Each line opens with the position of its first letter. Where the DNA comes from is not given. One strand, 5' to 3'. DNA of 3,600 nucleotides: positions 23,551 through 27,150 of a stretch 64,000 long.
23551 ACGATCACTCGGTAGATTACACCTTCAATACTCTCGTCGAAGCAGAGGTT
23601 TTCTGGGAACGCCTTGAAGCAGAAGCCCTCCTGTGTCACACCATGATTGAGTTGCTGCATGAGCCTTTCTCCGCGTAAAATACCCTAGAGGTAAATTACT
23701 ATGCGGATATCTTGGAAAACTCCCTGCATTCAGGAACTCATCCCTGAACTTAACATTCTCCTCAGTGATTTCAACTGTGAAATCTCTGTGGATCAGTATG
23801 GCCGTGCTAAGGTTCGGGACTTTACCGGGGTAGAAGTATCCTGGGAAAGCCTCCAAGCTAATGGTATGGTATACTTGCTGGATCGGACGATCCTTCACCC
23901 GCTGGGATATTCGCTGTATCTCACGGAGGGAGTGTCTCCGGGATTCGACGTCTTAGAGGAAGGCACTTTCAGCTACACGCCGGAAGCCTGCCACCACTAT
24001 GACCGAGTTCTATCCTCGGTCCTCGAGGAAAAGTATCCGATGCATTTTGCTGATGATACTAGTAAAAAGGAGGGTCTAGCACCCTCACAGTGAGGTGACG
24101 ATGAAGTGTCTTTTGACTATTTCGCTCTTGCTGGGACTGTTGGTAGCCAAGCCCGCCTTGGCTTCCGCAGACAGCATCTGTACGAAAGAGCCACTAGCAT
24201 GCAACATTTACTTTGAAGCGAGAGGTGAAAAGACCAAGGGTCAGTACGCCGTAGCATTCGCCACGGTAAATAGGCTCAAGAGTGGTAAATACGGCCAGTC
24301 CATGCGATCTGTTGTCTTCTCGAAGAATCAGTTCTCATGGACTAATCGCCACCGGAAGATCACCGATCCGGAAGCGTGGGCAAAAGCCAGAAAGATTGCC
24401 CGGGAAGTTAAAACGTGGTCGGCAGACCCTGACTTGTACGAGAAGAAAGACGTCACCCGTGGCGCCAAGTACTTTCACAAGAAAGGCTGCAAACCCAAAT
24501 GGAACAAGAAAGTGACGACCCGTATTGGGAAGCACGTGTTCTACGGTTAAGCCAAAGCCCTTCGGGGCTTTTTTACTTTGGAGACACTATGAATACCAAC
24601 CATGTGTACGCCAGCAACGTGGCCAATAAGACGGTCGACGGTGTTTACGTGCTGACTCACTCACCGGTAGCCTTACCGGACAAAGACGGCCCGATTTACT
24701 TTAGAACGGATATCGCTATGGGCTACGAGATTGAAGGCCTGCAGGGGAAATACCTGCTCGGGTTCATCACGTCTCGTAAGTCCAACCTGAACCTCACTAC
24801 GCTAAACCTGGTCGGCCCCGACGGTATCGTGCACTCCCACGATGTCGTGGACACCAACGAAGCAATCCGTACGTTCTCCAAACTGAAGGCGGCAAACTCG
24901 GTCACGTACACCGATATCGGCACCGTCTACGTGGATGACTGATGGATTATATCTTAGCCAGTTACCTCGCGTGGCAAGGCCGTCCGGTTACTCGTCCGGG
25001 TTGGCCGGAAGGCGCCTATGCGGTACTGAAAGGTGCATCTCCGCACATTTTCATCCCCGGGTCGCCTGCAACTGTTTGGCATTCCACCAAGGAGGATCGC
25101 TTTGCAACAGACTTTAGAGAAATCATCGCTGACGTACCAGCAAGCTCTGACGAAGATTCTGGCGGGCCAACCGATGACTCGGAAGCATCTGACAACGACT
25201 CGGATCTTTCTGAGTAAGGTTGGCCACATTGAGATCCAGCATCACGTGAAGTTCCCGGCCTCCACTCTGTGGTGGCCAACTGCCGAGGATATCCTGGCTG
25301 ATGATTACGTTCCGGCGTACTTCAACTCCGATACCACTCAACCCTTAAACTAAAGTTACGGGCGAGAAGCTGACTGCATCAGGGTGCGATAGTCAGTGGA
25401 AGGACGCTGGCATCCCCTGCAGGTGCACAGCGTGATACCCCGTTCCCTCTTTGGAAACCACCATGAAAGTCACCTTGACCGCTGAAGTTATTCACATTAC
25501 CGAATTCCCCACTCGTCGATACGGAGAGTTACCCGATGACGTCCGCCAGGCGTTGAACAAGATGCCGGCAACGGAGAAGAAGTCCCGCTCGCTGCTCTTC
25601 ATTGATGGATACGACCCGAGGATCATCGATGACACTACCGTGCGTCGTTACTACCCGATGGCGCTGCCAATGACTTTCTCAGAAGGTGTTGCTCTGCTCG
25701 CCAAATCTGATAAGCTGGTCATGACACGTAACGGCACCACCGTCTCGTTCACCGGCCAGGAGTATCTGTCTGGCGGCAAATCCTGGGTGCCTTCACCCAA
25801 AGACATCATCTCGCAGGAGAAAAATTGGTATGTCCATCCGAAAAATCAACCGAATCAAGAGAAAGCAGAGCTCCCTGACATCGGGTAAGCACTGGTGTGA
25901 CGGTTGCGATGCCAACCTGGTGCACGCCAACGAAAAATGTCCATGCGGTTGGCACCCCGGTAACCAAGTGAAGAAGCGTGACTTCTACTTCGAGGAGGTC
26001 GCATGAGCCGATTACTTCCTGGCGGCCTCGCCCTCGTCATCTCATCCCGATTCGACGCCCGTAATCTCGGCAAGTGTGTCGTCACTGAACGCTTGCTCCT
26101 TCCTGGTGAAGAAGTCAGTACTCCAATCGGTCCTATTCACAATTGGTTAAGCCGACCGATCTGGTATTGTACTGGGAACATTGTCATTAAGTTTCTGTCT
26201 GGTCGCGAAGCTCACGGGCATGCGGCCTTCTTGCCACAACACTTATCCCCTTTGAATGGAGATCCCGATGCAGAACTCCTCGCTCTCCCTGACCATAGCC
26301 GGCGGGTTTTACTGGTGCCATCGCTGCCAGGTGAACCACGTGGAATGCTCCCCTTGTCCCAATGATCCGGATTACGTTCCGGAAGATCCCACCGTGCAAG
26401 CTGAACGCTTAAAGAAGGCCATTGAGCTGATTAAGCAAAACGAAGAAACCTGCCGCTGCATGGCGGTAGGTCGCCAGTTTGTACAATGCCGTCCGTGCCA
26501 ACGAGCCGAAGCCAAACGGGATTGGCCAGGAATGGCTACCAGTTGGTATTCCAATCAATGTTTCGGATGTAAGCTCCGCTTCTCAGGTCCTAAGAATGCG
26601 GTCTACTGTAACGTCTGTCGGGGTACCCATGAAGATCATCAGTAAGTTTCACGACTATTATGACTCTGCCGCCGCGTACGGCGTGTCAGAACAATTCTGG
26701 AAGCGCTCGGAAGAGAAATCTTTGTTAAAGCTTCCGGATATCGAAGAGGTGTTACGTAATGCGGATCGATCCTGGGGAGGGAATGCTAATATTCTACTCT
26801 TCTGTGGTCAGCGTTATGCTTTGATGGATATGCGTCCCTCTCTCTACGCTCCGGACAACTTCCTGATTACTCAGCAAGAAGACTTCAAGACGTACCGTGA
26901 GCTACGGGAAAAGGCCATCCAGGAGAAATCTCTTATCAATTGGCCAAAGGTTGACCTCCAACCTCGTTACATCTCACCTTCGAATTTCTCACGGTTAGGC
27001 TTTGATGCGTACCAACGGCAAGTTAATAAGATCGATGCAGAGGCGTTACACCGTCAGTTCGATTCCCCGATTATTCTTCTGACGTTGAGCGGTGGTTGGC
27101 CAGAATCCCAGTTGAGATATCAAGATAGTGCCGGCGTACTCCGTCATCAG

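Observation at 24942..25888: Three tandem DUF2829 (Tad2-like) domains with overlapping reading frames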

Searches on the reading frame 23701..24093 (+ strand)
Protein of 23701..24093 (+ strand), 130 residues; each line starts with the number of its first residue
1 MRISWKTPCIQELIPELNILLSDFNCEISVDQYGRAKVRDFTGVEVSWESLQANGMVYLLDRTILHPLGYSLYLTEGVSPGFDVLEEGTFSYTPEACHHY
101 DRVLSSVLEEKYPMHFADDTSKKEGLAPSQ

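Call 60: search_protein_families(library=phrogs, proteins=[window:23701-24090:+], max_evalue=1)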
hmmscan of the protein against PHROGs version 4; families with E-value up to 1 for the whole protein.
window:23701-24090:+ (130 aa): 5 families
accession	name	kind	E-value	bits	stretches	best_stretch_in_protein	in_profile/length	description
phrog_2502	-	unknown function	3.8e-08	34.3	1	42-105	58-123/134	-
phrog_3954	-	unknown function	1.1e-05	26.4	1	45-109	6-72/88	-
phrog_33705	-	unknown function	0.0029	18.3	1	38-92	92-149/157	-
phrog_1812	-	unknown function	0.099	13.4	1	46-93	88-137/150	-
phrog_16397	-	unknown function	0.22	12.5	1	45-74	13-41/90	-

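Call 99: search_protein_families(library=pfam, proteins=[window:23701-24093:+], max_evalue=0.01)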
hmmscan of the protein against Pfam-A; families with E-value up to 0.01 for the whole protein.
window:23701-24093:+ (130 aa): 1 family
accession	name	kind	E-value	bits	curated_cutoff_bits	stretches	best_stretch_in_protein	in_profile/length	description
PF24187.1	DUF7415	-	0.008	16.8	27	0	46-84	2-51/53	Domain of unknown function (DUF7415)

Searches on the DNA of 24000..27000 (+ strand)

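Call 4: search_dna_similar(query=window:24000-27000:+, collection=phages, mode=near, max_rows=30)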
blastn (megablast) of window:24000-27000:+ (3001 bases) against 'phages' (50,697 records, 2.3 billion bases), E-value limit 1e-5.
Records with a match: 1; places in all: 1; records where one place covers at least 80% of the query: 0.
Best place of each record, by identity: 60-80% 1.
By first word of the organism name: Salmonella 1.
By host as written in the record: Salmonella enterica subsp. enterica serovar Typhimurium ATCC 14028 1.
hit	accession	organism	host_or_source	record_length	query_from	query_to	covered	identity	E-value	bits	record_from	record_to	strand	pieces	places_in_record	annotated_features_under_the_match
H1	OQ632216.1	Salmonella phage Arash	Salmonella enterica subsp. enterica ...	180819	1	594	20%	78.6%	1e-101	377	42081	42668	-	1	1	cell wall hydrolase | hypothetical protein (x2)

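Call 109: search_rna_families(source=window, start=25300, end=25500, threshold=evalue, max_evalue=1)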
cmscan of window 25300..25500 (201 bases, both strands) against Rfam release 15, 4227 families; matches with E-value up to 1: 0.
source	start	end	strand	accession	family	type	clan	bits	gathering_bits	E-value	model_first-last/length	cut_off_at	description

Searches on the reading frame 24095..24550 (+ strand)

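Call 3: search_protein_families(library=pfam, proteins=[window:24095-24550:+], max_evalue=1)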
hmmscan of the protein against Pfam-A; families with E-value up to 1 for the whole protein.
window:24095-24550:+ (151 aa): 1 family
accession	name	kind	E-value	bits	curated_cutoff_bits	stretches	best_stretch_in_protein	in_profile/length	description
PF07486.17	Hydrolase_2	-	8.2e-20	71.7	27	1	44-150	1-100/100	Cell Wall Hydrolase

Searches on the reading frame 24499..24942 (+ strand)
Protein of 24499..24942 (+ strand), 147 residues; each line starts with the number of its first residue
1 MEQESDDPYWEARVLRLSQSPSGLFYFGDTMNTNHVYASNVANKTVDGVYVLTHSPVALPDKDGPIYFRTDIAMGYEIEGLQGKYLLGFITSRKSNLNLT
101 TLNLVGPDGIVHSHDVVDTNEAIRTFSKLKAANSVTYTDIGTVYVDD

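Call 3: search_protein_families(library=pfam, proteins=[window:24499-24942:+], max_evalue=1)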
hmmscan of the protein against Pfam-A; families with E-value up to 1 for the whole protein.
window:24499-24942:+ (147 aa): 0 families

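Call 60: search_protein_families(library=phrogs, proteins=[window:24499-24939:+], max_evalue=1)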
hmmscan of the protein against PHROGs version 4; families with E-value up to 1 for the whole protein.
window:24499-24939:+ (147 aa): 0 families

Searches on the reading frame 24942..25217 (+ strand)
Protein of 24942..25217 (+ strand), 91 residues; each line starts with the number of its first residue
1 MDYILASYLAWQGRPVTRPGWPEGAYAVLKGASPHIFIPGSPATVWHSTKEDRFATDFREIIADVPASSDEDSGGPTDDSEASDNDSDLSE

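Call 3: search_protein_families(library=pfam, proteins=[window:24942-25217:+], max_evalue=1)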
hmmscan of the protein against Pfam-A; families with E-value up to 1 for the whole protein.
window:24942-25217:+ (91 aa): 1 family
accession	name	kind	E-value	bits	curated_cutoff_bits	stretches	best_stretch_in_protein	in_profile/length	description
PF11195.14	Tad2-like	-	0.015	16.3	25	1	2-59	2-71/73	Thoeris anti-defense 2-like domain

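Call 5: search_dna_similar(query=window:24942-25217:+, collection=phages, mode=protein, max_evalue=0.01, max_rows=30)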
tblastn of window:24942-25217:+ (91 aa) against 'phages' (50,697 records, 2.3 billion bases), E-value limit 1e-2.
Records with a match: 1; places in all: 1; records where one place covers at least 80% of the query: 1.
Best place of each record, by identity: <60% 1.
By first word of the organism name: Salmonella 1.
By host as written in the record: Salmonella enterica subsp. enterica serovar Typhimurium ATCC 14028 1.
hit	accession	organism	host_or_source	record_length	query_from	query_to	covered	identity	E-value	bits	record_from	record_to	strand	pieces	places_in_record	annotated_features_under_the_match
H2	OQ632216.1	Salmonella phage Arash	Salmonella enterica subsp. enterica ...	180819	1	83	91%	46.5%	3e-16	77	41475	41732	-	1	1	hypothetical protein (x2)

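Call 12: search_solved_structures(query=window:24942-25217:+, max_evalue=10, show_alignments=2)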
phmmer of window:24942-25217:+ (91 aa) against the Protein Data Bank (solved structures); distinct sequences matched with E-value up to 10: 6.
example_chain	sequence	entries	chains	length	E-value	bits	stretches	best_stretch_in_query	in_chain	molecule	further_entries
3ve1_A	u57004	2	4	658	0.64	13.4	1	30-87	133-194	Transferrin-binding protein 2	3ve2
9dc4_B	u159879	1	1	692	1.1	12.8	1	29-86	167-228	Transferrin-binding protein B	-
9yz4_B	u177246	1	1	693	1.1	12.8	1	29-86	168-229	Transferrin-binding protein B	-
9clt_B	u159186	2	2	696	1.1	12.7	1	29-86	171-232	Transferrin-binding protein B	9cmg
9nhq_B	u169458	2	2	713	1.1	12.7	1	29-86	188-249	Transferrin-binding protein B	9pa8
9clm_B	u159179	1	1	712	1.1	12.7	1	29-86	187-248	Transferrin Binding Protein B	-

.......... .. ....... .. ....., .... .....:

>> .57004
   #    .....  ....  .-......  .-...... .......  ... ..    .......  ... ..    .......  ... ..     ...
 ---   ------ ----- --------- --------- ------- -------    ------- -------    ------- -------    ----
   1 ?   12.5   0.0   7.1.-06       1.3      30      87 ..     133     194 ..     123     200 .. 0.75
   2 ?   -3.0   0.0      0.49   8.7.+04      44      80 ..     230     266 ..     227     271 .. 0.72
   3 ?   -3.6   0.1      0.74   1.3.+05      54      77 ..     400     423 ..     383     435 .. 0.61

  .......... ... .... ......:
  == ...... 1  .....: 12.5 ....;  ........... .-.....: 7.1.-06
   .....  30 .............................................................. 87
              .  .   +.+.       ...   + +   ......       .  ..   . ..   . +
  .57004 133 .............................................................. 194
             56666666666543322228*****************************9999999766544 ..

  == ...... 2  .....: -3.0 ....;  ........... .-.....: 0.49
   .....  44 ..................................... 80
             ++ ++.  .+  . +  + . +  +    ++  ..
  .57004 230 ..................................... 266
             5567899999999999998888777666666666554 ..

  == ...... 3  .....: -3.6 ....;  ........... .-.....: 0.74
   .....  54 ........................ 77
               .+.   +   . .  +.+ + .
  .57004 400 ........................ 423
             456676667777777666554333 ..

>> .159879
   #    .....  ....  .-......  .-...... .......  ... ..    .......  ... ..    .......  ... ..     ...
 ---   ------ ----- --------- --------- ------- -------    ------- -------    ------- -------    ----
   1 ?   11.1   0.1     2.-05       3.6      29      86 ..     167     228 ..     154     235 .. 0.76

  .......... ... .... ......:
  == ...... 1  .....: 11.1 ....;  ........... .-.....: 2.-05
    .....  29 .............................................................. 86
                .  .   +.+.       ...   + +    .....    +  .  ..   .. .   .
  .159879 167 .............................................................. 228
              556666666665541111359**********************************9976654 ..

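Call 15: find_homologous_proteins(query=window:24942-25217:+, max_evalue=0.01)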
Query window:24942-25217:+ (91 aa): 3 proteins with E <= 0.01 among 3 candidates.
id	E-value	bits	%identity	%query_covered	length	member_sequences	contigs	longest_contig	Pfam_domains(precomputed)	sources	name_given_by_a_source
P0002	5.3e-55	201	100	100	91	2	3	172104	-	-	-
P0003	4.8e-33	131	74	88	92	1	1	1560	-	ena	-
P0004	5.9e-31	124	68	97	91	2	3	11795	-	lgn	-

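Call 17: find_encoding_contigs(protein=P0004, flank=3000, max_places=4)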
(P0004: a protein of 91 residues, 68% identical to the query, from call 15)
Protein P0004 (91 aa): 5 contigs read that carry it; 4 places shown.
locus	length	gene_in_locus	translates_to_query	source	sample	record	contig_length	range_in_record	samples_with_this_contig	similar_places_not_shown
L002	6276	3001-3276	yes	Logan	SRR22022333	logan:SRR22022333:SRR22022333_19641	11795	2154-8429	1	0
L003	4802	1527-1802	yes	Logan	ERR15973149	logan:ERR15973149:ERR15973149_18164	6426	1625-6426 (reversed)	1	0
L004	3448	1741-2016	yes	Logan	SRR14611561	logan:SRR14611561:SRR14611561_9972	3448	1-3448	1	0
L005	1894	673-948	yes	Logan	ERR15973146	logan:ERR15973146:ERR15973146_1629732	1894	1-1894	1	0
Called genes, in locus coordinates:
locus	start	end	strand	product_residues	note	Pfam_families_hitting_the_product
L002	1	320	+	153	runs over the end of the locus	PF05099:TerB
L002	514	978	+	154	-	-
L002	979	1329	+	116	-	-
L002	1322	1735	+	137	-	-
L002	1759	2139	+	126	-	-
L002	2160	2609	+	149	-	PF07486:Hydrolase_2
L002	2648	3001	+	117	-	-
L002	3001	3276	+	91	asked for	-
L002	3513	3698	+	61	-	-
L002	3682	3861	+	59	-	-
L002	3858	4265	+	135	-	-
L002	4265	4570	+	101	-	-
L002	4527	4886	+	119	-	-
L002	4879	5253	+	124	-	-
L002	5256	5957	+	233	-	-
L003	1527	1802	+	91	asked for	-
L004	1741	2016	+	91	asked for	-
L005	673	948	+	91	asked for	-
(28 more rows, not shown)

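Call 18: find_encoding_contigs(protein=P0003, flank=3000, max_places=3)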
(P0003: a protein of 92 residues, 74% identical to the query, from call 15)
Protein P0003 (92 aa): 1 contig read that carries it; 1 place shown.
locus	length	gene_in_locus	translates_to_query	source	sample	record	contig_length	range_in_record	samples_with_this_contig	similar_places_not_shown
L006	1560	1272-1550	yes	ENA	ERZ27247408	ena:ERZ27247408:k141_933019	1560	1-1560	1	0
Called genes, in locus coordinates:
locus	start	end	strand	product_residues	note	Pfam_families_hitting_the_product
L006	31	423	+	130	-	-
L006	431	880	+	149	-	PF07486:Hydrolase_2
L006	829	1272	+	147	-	-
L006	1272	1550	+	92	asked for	-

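Call 24: search_protein_families(library=pfam, proteins=[P0004, P0003], max_evalue=10)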
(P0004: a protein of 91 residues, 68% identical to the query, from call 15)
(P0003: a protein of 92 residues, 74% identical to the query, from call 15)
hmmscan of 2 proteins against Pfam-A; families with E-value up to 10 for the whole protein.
P0004 (91 aa): 1 family
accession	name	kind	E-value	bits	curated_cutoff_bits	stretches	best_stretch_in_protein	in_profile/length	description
PF11195.14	Tad2-like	-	0.0044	17.9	25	1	2-59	2-71/73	Thoeris anti-defense 2-like domain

P0003 (92 aa): 1 family
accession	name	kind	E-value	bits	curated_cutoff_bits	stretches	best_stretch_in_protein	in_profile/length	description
PF11195.14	Tad2-like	-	0.024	15.6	25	1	2-59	2-71/73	Thoeris anti-defense 2-like domain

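Call 43: search_solved_structures(query=A1, max_evalue=10, show_alignments=2)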
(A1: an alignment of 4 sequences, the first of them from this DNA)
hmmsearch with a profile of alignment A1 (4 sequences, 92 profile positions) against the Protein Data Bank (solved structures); distinct sequences matched with E-value up to 10: 0.

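Call 60: search_protein_families(library=phrogs, proteins=[window:24942-25214:+], max_evalue=1)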
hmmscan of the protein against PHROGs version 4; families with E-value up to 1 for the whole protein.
window:24942-25214:+ (91 aa): 0 families

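Call 83: find_related_loci(query=A1, collection=viral_contigs, flank=2500)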
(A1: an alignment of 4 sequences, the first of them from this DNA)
Query A1 (91 aa) in viral_contigs; peptide patterns used: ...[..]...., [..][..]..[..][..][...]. (x = any residue, [..] = any of these).
29 stretches matched a pattern; 1 encode a relative of the query (tblastn E <= 1e-3); 1 distinct loci.
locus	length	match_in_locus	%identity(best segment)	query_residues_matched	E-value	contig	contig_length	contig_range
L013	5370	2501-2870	57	1-60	7e-21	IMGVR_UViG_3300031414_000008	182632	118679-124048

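Call 86: find_related_loci(query=A1, collection=metagenome_contigs, flank=1500)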
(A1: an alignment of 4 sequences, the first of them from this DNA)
Query A1 (91 aa) in metagenome_contigs; peptide patterns used: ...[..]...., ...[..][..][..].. (x = any residue, [..] = any of these).
93 stretches matched a pattern; 5 encode a relative of the query (tblastn E <= 1e-3); 5 distinct loci.
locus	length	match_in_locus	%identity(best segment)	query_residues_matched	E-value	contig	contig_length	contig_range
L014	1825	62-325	50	1-88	6e-26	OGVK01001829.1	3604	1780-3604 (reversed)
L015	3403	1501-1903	48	1-88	2e-24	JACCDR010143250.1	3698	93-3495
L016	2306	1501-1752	46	1-90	2e-21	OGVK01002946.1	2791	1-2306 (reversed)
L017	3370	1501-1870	57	1-60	2e-20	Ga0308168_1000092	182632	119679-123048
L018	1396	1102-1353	42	1-90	6e-19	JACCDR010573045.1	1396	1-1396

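Call 100: search_protein_families(library=ncbifam, proteins=[window:24942-25214:+], max_evalue=1)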
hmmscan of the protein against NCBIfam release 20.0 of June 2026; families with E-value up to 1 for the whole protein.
window:24942-25214:+ (91 aa): 0 families

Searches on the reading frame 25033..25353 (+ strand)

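Call 3: search_protein_families(library=pfam, proteins=[window:25033-25353:+], max_evalue=1)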
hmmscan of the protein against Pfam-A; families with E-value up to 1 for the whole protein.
window:25033-25353:+ (106 aa): 1 family
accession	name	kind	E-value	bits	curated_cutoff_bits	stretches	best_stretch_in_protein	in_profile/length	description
PF11195.14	Tad2-like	-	0.0016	19.4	25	1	34-92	2-70/73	Thoeris anti-defense 2-like domain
